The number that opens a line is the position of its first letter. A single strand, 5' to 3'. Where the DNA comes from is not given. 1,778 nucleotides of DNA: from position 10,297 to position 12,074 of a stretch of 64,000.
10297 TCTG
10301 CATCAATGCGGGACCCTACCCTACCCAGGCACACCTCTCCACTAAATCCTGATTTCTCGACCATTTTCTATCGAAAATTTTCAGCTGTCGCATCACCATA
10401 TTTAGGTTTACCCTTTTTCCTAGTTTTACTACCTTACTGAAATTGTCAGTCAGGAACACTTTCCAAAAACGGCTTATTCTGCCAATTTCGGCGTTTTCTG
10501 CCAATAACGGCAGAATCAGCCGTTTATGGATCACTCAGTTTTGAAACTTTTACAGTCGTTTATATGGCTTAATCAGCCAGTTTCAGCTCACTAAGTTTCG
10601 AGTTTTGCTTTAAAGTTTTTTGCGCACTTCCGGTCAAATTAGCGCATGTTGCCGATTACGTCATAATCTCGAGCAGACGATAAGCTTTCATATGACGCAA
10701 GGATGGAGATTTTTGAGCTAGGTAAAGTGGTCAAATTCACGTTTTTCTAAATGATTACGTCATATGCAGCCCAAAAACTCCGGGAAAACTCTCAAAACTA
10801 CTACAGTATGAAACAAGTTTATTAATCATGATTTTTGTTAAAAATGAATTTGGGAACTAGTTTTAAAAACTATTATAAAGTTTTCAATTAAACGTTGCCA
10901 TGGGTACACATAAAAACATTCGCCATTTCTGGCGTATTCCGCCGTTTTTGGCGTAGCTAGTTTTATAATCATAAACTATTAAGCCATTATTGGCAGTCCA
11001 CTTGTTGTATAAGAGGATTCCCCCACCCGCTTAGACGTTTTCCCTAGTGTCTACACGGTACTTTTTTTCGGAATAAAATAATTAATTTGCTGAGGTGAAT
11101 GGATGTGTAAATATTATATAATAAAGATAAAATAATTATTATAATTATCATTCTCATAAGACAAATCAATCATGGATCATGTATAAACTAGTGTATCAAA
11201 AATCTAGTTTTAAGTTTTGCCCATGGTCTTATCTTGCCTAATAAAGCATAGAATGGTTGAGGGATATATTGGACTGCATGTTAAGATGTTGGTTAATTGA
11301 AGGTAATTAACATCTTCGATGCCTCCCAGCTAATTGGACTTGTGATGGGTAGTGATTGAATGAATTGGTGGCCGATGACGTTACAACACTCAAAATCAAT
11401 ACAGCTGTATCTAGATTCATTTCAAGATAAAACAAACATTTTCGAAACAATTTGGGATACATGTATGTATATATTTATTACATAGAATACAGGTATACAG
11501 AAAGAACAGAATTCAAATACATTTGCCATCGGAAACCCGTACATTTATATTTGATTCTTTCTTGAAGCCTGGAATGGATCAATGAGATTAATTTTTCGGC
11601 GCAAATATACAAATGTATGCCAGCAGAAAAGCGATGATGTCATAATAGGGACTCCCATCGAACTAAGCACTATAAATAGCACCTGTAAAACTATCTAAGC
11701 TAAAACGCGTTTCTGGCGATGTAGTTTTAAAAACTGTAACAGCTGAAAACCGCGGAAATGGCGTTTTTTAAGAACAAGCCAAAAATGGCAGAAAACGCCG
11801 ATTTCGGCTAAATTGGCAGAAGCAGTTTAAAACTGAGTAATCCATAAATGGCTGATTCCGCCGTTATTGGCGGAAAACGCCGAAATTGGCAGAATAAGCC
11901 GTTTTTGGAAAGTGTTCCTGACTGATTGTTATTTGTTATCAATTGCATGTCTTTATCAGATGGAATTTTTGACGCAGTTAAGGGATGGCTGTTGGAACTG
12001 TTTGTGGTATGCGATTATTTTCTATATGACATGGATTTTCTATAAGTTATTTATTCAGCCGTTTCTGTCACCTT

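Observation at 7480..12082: TIR transposon pair abutting the CYP4 start codon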

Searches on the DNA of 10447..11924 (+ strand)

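Call 10: search_dna_similar(query=window:10447-11924:+, collection=phages, mode=near)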
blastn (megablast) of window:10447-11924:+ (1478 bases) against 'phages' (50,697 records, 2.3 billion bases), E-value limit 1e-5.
No match.
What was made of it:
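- Tried and rejected: A phage megablast found nothing, as expected (call 10).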
